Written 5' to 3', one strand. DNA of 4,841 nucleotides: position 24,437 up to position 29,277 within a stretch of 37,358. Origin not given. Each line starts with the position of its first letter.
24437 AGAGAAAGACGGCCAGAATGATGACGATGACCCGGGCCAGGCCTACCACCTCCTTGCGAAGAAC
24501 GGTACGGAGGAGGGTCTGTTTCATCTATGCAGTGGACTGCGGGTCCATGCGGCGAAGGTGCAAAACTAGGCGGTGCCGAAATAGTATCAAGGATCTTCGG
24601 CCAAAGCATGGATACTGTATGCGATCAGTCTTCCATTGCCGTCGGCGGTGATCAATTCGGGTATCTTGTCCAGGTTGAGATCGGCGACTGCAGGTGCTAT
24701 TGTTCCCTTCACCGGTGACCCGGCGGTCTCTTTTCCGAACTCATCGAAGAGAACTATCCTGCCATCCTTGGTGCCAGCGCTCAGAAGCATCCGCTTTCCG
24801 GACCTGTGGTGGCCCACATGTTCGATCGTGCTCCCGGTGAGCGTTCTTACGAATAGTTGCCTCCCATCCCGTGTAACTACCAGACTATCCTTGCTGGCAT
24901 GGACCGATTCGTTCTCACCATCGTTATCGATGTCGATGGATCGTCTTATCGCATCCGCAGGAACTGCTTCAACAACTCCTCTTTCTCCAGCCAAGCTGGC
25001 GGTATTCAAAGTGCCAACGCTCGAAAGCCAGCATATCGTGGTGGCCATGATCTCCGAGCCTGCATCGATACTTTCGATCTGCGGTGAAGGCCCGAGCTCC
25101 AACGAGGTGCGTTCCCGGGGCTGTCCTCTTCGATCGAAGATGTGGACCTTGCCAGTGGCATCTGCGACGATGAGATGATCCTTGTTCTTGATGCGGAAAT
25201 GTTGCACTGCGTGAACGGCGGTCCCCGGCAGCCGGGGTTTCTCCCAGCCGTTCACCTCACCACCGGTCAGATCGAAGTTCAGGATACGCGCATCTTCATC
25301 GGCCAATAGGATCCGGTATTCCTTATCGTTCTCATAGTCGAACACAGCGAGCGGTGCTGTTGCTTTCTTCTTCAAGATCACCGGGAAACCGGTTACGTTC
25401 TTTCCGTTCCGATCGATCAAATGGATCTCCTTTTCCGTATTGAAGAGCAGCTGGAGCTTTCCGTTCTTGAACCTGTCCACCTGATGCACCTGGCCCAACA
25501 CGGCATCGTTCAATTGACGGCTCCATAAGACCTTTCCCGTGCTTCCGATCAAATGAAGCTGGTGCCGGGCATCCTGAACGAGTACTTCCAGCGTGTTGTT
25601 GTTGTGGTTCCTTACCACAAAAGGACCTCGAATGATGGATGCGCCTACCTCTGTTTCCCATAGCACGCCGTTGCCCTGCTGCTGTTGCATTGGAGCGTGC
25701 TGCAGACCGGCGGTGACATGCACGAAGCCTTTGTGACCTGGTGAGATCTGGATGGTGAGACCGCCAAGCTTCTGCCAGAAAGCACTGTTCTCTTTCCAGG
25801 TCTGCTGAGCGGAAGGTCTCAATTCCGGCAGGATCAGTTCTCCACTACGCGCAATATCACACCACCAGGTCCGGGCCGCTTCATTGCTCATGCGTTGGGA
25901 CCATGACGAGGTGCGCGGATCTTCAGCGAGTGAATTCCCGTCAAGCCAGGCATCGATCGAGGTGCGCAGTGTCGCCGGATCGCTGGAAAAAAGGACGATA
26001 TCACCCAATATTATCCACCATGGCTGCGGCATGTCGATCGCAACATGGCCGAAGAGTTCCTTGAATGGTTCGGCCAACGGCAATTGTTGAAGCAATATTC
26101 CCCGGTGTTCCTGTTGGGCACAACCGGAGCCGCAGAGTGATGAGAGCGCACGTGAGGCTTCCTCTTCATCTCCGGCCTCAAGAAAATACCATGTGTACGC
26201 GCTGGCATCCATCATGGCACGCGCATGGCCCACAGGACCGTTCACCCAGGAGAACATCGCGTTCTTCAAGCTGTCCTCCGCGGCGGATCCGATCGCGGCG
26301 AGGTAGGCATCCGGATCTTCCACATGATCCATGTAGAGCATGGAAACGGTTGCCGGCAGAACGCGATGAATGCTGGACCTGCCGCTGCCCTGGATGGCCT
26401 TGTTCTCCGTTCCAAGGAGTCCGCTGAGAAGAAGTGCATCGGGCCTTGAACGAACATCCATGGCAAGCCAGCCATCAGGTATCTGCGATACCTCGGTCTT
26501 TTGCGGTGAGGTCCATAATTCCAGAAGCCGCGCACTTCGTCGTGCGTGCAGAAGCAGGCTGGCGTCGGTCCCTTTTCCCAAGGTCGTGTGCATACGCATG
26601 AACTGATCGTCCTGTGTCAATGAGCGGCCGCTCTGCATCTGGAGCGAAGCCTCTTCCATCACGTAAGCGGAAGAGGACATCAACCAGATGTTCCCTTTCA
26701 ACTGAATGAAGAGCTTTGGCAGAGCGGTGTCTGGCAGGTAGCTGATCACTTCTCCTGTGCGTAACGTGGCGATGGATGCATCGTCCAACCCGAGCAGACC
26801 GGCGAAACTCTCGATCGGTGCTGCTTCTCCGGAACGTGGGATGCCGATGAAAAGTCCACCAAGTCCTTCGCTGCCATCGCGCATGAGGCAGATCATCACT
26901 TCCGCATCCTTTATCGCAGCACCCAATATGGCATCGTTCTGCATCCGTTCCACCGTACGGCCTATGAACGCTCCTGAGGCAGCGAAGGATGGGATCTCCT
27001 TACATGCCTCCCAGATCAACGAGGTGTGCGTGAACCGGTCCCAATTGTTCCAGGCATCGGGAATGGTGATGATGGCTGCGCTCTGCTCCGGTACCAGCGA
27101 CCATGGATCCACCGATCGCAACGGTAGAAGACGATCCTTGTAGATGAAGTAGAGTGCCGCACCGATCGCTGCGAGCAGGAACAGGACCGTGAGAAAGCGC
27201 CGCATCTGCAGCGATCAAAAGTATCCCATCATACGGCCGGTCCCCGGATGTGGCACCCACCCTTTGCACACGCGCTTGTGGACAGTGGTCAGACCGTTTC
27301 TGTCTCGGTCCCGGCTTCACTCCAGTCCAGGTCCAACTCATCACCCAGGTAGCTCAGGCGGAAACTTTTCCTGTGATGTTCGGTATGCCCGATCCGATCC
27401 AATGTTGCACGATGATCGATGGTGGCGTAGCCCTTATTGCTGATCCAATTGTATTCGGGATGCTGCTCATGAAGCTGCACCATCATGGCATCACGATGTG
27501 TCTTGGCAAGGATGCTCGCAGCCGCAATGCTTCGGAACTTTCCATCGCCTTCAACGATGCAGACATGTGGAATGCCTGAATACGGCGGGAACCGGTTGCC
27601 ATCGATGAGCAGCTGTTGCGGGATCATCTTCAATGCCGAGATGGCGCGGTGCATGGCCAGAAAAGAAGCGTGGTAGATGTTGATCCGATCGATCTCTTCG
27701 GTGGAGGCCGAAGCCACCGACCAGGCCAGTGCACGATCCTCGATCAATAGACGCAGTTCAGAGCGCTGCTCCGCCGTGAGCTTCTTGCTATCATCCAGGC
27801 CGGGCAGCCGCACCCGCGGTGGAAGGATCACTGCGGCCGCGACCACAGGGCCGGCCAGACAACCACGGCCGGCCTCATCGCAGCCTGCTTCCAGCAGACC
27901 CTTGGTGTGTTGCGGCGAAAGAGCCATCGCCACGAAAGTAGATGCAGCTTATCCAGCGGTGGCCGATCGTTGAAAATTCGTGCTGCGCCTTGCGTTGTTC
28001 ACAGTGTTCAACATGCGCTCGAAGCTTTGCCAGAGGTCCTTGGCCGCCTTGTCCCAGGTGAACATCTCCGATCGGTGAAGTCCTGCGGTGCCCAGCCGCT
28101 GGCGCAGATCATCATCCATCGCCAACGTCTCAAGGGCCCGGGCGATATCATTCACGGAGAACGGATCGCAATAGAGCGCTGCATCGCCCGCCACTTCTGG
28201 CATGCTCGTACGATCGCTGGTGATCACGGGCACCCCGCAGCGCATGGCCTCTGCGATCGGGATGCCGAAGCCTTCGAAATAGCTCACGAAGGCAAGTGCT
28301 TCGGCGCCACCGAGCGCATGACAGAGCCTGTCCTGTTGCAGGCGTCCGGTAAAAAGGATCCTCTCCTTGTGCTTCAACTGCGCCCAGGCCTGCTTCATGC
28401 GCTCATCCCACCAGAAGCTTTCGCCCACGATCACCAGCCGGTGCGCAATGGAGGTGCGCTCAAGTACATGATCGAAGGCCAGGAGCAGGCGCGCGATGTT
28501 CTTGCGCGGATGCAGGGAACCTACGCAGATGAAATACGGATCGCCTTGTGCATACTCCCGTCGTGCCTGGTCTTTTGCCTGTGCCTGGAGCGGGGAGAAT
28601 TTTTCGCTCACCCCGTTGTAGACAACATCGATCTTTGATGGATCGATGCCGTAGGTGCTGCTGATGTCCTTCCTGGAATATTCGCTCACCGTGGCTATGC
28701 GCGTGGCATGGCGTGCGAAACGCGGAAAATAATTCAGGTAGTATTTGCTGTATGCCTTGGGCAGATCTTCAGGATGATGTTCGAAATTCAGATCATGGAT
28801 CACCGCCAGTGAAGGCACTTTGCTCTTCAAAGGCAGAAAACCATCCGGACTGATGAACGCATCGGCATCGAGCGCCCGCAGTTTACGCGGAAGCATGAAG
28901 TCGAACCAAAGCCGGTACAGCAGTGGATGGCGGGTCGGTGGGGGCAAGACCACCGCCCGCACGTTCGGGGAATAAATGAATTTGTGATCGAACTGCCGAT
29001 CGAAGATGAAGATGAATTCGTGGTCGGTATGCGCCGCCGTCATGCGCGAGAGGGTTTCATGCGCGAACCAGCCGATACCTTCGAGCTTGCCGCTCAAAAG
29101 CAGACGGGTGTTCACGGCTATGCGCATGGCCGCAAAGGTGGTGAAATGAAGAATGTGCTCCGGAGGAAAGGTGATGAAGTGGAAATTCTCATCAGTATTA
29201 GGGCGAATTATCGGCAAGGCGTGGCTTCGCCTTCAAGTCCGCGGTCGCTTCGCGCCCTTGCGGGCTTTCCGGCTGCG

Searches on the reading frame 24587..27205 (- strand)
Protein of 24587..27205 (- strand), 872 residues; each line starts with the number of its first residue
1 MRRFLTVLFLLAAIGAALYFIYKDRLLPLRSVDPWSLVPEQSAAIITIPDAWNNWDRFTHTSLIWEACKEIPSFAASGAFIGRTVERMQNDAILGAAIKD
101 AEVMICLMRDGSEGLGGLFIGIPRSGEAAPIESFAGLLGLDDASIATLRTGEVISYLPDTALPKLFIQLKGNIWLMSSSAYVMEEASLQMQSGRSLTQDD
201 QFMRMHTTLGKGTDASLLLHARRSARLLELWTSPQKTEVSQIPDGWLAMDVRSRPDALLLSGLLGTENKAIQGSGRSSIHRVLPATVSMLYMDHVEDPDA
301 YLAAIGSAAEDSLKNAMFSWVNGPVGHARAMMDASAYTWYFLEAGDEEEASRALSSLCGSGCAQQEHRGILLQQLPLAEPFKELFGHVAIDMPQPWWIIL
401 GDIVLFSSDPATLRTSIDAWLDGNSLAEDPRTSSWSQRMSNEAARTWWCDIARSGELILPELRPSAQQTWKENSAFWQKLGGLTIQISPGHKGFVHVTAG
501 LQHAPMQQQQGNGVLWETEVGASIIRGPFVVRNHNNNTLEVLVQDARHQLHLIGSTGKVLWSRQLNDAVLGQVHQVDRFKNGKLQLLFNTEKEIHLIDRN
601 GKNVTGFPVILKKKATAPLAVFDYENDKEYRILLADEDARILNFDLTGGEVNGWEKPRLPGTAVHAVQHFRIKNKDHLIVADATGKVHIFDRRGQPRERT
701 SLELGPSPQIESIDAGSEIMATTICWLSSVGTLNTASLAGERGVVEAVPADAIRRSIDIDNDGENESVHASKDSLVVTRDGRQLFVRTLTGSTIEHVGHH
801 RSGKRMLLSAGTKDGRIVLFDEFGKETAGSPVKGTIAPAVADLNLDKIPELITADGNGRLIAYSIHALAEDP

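Call 13: search_protein_families(library=pfam, proteins=[window:24587-27205:-])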
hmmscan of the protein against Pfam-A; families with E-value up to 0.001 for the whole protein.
window:24587-27205:- (872 aa): 4 families
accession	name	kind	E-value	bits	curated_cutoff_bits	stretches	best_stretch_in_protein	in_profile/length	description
PF11832.13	DUF3352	-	3.4e-05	23.1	26.8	0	396-444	176-225/536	Protein of unknown function (DUF3352)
PF13360.13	PQQ_2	-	4.4e-05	23.7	27.6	0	541-702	36-146/233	Outer membrane protein assembly factor BamB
PF24797.1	Beta-prop_WDR35_TULP_N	-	8e-05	22.4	80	0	556-628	145-216/332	WDR35/TULP4 N-terminal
PF13570.13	Beta-prop_ACSF4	-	0.00023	21.1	133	1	511-695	122-292/329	Beta-alanine-activating enzyme, beta-propeller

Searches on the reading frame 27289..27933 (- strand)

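Call 13: search_protein_families(library=pfam, proteins=[window:27289-27933:-])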
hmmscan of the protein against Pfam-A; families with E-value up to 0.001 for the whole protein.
window:27289-27933:- (214 aa): 1 family
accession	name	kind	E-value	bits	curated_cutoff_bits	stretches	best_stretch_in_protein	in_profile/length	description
PF01351.25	RNase_HII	-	2.4e-41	142.2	25.8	1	16-192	1-197/199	Ribonuclease HII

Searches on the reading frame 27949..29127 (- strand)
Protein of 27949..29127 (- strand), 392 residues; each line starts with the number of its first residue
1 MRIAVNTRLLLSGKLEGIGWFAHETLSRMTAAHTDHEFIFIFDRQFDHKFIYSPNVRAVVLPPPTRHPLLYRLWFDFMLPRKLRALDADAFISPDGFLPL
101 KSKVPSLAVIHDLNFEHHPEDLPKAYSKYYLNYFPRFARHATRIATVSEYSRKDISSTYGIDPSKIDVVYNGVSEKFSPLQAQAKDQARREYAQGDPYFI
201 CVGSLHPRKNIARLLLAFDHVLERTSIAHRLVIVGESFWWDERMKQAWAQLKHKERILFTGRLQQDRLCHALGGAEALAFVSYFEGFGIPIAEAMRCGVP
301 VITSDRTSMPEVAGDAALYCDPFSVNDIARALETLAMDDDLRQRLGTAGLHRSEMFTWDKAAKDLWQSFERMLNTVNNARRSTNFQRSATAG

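Call 13: search_protein_families(library=pfam, proteins=[window:27949-29127:-])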
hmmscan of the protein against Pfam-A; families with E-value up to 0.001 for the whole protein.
window:27949-29127:- (392 aa): 6 families
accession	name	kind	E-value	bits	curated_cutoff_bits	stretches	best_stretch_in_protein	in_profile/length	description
PF00534.26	Glycos_transf_1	-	3.9e-30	105.1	26.4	1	190-349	9-169/172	Glycosyl transferases group 1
PF13692.12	Glyco_trans_1_4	-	2.8e-24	86.4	27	1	197-337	2-141/142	Glycosyl transferases group 1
PF13439.12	Glyco_transf_4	-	3.5e-19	69.9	28.5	1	17-174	3-167/170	Glycosyltransferase Family 4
PF13524.12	Glyco_trans_1_2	-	2.4e-08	34.5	25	1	227-364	13-141/144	Glycosyl transferase-like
PF13579.12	Glyco_trans_4_4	-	3.8e-07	31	29.7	1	17-172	2-158/158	Glycosyl transferase 4-like domain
PF20706.3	GT4-conflict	-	1.9e-05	24.2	26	1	186-307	187-314/385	Family 4 Glycosyltransferase in conflict systems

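Call 15: find_encoding_contigs(protein=window:27949-29127:-, flank=3000, max_places=10)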
Protein window:27949-29127:- (392 aa): no gene with exactly this product is on record in the collection.

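Call 45: find_homologous_proteins(query=window:27949-29127:-, max_evalue=1e-40)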
Query window:27949-29127:- (392 aa): 8000 proteins with E <= 1e-40 among 8000 candidates; the best 120 are listed.
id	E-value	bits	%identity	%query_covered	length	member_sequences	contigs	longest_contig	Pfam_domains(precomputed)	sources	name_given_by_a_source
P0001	6.8e-266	899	99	100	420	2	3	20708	PF00534.27,PF13579.13,PF13524.13,PF13439.13,PF13692.13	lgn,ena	-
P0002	1.7e-217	740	83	97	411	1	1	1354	PF00534.27,PF13579.13,PF13524.13,PF13439.13,PF20706.4,PF13692.13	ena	-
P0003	4.3e-213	726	80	99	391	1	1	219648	PF00534.27,PF13579.13,PF13524.13,PF13439.13,PF13692.13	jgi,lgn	jgi:glycosyltransferase involved in cell wall biosynthesis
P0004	3.7e-196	670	73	99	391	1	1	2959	PF00534.27,PF13579.13,PF13524.13,PF13439.13,PF20706.4,PF13692.13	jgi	jgi:glycosyltransferase involved in cell wall biosynthesis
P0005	1.0e-188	645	72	95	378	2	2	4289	PF00534.27,PF13579.13,PF13524.13,PF13439.13,PF13692.13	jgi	jgi:glycosyltransferase involved in cell wall biosynthesis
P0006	4.0e-188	643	71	99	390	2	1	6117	PF00534.27,PF13579.13,PF13439.13,PF20706.4,PF13692.13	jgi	jgi:glycosyltransferase involved in cell wall biosynthesis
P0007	8.4e-186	636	72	95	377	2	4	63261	PF00534.27,PF13579.13,PF13524.13,PF13439.13,PF20706.4,PF13692.13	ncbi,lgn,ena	-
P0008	7.7e-184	629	70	97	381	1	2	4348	PF00534.27,PF13579.13,PF13524.13,PF13439.13,PF20706.4,PF13692.13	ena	-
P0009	1.4e-181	622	71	96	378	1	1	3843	PF00534.27,PF13524.13,PF13439.13,PF13692.13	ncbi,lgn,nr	ncbi:MAG: glycosyltransferase family 4 protein [Bacteroidota bacterium]|nr:glycosyltransferase famil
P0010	5.3e-181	620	69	97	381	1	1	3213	PF00534.27,PF13579.13,PF13524.13,PF13439.13,PF20706.4,PF13692.13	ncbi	-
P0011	8.0e-181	619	70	95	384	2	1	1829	PF00534.27,PF13439.13,PF20706.4,PF13692.13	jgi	-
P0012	1.6e-180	618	69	97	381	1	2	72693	PF00534.27,PF13579.13,PF13524.13,PF13439.13,PF20706.4,PF13692.13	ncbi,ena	-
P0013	2.2e-180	618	70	95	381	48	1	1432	PF00534.27,PF13579.13,PF13524.13,PF13439.13,PF20706.4,PF13692.13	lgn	-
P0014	3.1e-180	617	70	95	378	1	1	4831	PF00534.27,PF13579.13,PF13524.13,PF13439.13,PF20706.4,PF13692.13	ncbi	-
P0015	5.9e-179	613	71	95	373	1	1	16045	PF00534.27,PF13579.13,PF13524.13,PF13439.13,PF20706.4,PF13692.13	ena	-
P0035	3.4e-175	601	67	95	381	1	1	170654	PF00534.27,PF13579.13,PF13524.13,PF13439.13,PF20706.4,PF13692.13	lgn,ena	-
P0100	9.4e-169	580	64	100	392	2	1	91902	PF00534.27,PF13579.13,PF13439.13,PF20706.4,PF13692.13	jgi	jgi:glycosyltransferase involved in cell wall biosynthesis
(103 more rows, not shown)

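Call 46: find_encoding_contigs(protein=P0001, flank=3000, max_places=3)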
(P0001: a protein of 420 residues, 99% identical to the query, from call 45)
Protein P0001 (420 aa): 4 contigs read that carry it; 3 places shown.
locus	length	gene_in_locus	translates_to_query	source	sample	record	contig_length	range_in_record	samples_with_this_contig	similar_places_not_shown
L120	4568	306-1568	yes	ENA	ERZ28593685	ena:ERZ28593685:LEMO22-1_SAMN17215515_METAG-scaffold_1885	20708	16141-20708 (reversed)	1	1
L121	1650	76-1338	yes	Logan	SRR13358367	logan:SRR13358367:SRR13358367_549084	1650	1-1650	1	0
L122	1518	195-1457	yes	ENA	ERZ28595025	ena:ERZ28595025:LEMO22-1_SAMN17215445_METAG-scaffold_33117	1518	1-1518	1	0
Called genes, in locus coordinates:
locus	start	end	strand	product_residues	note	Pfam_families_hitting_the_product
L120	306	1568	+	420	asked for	PF13439:Glyco_transf_4, PF13579:Glyco_trans_4_4 (weak), PF00534:Glycos_transf_1, PF13692:Glyco_trans_1_4, PF13524:Glyco_trans_1_2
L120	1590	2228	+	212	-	PF01351:RNase_HII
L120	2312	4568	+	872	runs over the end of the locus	PF11832:DUF3352 (faint), PF13360:PQQ_2 (faint)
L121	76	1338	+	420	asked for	PF13439:Glyco_transf_4, PF13579:Glyco_trans_4_4 (weak), PF00534:Glycos_transf_1, PF13692:Glyco_trans_1_4, PF13524:Glyco_trans_1_2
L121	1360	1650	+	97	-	?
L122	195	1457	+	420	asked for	PF13439:Glyco_transf_4, PF13579:Glyco_trans_4_4 (weak), PF00534:Glycos_transf_1, PF13692:Glyco_trans_1_4, PF13524:Glyco_trans_1_2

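Call 47: find_encoding_contigs(protein=P0003, flank=3000, max_places=2)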
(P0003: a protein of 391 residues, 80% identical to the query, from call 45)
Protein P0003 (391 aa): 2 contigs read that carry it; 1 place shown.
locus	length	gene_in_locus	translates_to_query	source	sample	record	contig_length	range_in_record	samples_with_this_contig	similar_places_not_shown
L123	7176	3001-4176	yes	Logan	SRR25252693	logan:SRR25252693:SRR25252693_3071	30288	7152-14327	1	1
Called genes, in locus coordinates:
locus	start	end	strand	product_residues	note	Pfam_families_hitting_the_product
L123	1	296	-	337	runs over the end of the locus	-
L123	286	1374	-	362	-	PF02706:Wzz (weak)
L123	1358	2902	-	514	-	PF01943:Polysacc_synt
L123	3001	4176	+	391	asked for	PF13439:Glyco_transf_4, PF13579:Glyco_trans_4_4 (weak), PF00534:Glycos_transf_1, PF13692:Glyco_trans_1_4, PF13524:Glyco_trans_1_2 (weak)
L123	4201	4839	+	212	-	PF01351:RNase_HII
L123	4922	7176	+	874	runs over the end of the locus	PF11832:DUF3352 (faint), PF13360:PQQ_2 (faint)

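Call 48: find_encoding_contigs(protein=P0007, flank=3000, max_places=2)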
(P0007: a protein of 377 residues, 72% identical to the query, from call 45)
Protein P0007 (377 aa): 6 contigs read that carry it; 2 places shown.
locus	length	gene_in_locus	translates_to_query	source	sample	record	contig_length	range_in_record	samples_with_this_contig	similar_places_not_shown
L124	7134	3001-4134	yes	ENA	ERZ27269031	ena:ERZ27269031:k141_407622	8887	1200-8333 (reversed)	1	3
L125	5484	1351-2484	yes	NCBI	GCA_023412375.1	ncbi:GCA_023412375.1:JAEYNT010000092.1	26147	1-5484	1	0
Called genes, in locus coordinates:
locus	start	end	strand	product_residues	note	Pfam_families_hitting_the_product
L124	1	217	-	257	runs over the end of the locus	?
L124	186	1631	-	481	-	PF01943:Polysacc_synt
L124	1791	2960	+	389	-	PF01757:Acyl_transf_3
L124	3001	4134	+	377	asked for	PF13439:Glyco_transf_4, PF13579:Glyco_trans_4_4 (weak), PF20706:GT4-conflict (weak), PF00534:Glycos_transf_1, PF13692:Glyco_trans_1_4, PF13524:Glyco_trans_1_2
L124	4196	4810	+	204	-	PF01351:RNase_HII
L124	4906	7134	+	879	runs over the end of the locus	PF13360:PQQ_2 (faint), PF11832:DUF3352 (weak), PF13570:Beta-prop_ACSF4 (weak)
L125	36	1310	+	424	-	PF01757:Acyl_transf_3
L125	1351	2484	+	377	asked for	PF13439:Glyco_transf_4, PF13579:Glyco_trans_4_4 (weak), PF20706:GT4-conflict (weak), PF00534:Glycos_transf_1, PF13692:Glyco_trans_1_4, PF13524:Glyco_trans_1_2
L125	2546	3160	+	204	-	PF01351:RNase_HII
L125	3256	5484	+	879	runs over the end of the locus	PF13360:PQQ_2 (faint), PF11832:DUF3352 (weak), PF13570:Beta-prop_ACSF4 (weak)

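Call 57: find_encoding_contigs(protein=P0003, flank=10000, max_places=2)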
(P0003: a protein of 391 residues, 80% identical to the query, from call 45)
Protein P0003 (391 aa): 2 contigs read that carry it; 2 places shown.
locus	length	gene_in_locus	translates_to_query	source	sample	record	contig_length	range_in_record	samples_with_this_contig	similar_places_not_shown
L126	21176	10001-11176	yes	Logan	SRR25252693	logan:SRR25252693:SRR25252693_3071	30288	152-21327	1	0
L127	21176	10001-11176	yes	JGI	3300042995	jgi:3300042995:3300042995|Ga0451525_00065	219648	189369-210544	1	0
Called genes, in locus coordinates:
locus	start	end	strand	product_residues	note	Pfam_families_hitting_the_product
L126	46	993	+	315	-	PF01916:DS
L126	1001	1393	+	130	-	-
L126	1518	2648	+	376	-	PF01702:TGT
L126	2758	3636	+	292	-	PF04613:LpxD, PF25084:LbH_EIF2B (faint), PF25087:GMPPB_C (weak), PF00132:Hexapep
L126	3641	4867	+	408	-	PF07228:SpoIIE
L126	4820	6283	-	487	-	PF04932:Wzy_C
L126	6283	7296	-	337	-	-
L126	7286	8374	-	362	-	PF02706:Wzz (weak)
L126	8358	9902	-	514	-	PF01943:Polysacc_synt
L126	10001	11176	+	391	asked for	PF13439:Glyco_transf_4, PF13579:Glyco_trans_4_4 (weak), PF00534:Glycos_transf_1, PF13692:Glyco_trans_1_4, PF13524:Glyco_trans_1_2 (weak)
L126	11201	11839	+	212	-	PF01351:RNase_HII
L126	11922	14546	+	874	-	PF11832:DUF3352 (faint), PF13360:PQQ_2 (faint)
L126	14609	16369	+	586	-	PF02386:TrkH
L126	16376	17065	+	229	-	PF02254:TrkA_N, PF03721:UDPG_MGDP_dh_N (weak)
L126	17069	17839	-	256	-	PF02463:SMC_N (weak), PF00005:ABC_tran, PF13304:AAA_21 (faint)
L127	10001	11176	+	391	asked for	PF13439:Glyco_transf_4, PF13579:Glyco_trans_4_4 (weak), PF00534:Glycos_transf_1, PF13692:Glyco_trans_1_4, PF13524:Glyco_trans_1_2 (weak)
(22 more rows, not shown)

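Call 59: find_encoding_contigs(protein=P0012, flank=3000, max_places=1)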
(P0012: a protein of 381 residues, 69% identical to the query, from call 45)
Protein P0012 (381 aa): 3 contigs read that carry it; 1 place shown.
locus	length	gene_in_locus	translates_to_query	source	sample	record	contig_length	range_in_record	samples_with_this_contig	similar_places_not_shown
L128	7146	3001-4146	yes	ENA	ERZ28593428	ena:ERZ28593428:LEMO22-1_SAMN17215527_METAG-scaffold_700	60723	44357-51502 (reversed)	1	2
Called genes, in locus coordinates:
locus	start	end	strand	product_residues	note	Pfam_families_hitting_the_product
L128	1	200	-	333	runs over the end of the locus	PF02706:Wzz (faint)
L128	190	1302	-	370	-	PF02706:Wzz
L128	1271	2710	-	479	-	PF01943:Polysacc_synt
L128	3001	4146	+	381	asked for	PF13439:Glyco_transf_4, PF13579:Glyco_trans_4_4 (faint), PF20706:GT4-conflict (weak), PF00534:Glycos_transf_1, PF13692:Glyco_trans_1_4, PF13524:Glyco_trans_1_2 (weak)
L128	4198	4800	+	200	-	PF01351:RNase_HII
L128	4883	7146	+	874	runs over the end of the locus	-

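Call 60: find_encoding_contigs(protein=P0035, flank=3000, max_places=1)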
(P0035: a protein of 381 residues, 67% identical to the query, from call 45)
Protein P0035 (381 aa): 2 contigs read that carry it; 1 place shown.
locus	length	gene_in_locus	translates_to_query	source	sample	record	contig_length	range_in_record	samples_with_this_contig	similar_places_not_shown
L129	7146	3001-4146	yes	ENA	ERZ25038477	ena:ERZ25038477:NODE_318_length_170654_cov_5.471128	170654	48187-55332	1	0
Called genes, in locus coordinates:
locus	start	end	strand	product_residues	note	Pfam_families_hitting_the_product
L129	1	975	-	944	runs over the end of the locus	PF13884:Peptidase_S74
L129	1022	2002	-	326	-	-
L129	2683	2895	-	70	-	-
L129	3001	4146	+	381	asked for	PF13439:Glyco_transf_4, PF13579:Glyco_trans_4_4, PF20706:GT4-conflict (weak), PF00534:Glycos_transf_1, PF13692:Glyco_trans_1_4, PF13524:Glyco_trans_1_2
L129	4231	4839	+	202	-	PF01351:RNase_HII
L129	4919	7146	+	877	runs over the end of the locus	PF11832:DUF3352 (faint)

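Call 61: find_encoding_contigs(protein=P0100, flank=3000, max_places=1)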
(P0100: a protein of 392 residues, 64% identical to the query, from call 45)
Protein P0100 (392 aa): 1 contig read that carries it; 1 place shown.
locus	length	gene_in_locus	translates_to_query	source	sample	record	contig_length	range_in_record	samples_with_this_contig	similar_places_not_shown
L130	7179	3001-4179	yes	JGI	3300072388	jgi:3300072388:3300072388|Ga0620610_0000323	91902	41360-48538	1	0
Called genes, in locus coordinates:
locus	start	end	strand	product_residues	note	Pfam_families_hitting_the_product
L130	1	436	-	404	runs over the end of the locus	PF04116:FA_hydroxylase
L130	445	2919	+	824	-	PF01588:tRNA_bind, PF03483:B3_4, PF03484:B5, PF17759:tRNA_synthFbeta, PF03147:FDX-ACB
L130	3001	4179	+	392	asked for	PF13439:Glyco_transf_4, PF13579:Glyco_trans_4_4 (weak), PF20706:GT4-conflict (faint), PF00534:Glycos_transf_1, PF13692:Glyco_trans_1_4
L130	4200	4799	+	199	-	PF01351:RNase_HII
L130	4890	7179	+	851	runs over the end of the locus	PF11832:DUF3352 (faint)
